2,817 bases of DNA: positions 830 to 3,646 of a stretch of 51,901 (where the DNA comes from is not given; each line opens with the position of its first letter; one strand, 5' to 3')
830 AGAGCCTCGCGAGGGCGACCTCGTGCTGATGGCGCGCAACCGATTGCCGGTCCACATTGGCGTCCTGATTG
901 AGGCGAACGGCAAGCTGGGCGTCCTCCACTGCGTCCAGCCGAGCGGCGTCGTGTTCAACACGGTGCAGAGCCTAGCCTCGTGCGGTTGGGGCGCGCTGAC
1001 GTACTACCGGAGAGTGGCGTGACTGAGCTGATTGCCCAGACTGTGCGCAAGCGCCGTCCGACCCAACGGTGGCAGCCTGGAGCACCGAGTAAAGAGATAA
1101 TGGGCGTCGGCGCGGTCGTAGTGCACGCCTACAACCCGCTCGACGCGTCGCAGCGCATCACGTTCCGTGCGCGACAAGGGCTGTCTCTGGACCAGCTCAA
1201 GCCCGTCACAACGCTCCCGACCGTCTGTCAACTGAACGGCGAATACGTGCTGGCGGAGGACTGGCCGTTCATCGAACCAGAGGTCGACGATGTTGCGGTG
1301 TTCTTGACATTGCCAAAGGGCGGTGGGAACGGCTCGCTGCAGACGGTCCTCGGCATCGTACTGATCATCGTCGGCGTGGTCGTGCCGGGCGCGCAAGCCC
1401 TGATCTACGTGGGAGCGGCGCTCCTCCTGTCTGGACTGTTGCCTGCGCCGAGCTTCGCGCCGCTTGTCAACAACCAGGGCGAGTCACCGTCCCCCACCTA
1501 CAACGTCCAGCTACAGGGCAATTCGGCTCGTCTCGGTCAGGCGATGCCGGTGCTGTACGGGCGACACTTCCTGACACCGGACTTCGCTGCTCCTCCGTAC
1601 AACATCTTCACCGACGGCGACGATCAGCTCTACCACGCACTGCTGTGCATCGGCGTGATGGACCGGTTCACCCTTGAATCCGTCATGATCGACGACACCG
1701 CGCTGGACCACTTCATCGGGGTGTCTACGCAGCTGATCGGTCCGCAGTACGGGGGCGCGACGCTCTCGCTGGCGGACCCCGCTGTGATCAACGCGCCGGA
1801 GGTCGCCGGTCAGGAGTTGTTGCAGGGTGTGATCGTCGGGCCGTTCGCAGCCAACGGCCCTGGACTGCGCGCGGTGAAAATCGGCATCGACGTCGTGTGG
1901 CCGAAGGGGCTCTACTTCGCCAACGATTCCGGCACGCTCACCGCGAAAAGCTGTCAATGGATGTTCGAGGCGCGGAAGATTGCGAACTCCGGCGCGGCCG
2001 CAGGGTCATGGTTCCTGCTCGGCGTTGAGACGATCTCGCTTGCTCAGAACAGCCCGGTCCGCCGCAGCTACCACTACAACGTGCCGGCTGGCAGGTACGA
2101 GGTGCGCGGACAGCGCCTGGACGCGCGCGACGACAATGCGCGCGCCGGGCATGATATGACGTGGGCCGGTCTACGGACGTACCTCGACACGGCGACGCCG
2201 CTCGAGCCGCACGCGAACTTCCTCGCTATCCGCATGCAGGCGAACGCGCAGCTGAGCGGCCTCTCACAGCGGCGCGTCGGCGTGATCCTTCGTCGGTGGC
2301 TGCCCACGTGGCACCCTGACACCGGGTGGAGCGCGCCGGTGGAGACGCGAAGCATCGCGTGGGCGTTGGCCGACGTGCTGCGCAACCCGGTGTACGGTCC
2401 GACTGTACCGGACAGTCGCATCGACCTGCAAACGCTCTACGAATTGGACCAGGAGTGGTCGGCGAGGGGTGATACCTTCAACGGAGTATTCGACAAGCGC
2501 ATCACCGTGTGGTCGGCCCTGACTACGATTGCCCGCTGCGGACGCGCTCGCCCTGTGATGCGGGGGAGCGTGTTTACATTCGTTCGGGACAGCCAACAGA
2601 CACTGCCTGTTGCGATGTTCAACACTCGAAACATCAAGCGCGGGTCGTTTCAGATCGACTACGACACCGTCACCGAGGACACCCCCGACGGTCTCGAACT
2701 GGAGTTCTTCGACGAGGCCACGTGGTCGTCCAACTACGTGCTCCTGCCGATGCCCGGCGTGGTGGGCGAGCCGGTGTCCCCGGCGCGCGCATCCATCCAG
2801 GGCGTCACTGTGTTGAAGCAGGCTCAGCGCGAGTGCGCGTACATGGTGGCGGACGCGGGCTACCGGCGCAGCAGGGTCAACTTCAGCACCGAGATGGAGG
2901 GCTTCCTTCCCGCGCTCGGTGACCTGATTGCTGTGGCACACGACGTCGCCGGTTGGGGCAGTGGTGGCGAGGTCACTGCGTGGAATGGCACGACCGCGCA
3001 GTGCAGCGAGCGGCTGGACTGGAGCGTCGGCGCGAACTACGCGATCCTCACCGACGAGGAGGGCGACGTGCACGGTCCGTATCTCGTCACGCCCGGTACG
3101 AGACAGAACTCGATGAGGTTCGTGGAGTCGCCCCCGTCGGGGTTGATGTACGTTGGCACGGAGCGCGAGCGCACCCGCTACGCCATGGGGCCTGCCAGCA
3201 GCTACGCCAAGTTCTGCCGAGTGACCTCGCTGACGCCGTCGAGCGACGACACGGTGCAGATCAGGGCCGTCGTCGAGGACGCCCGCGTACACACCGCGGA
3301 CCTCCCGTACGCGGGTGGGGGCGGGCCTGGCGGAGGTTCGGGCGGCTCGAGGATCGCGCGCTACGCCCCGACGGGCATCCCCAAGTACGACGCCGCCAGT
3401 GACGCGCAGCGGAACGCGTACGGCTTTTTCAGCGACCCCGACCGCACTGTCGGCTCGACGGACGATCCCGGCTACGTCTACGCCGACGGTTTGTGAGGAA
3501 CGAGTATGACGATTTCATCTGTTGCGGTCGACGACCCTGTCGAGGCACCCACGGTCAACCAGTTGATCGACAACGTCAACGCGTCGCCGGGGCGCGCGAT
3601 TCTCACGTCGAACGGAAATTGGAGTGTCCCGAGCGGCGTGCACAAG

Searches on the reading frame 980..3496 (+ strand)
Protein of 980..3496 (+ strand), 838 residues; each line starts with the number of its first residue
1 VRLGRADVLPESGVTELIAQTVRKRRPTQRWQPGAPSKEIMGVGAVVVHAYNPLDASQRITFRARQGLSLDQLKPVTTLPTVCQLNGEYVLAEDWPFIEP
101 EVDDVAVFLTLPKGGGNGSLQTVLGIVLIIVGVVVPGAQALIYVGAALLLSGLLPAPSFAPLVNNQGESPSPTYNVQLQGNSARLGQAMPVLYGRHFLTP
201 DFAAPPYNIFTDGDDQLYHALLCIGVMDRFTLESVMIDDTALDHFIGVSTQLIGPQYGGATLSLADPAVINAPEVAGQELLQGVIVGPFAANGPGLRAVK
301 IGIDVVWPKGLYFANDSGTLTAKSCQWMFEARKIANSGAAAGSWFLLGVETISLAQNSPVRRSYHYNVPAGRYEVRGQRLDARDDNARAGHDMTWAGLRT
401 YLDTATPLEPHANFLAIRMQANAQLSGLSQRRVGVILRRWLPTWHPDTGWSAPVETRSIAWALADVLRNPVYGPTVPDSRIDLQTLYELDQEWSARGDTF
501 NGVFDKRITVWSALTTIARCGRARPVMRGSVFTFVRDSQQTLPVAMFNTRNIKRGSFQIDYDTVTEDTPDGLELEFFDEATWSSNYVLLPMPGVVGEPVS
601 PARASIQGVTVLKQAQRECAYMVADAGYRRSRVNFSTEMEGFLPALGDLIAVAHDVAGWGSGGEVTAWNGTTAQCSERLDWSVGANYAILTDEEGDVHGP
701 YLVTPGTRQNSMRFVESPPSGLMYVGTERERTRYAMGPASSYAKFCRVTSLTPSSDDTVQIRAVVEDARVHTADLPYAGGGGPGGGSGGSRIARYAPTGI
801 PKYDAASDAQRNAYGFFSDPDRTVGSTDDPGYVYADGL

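Call 51: search_protein_families(library=pfam, proteins=[window:980-3496:+], max_evalue=0.001)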
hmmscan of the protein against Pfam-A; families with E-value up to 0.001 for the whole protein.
window:980-3496:+ (838 aa): 2 families
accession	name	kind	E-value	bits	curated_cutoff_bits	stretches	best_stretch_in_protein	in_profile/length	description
PF13550.12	Phage-tail_3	-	2.8e-12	47.2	23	1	509-667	5-161/164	Putative phage tail protein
PF24801.1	FNIII-A_GpJ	-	9.2e-11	42.4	27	1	301-403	29-125/126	Tip attachment protein J,FNIII-A domain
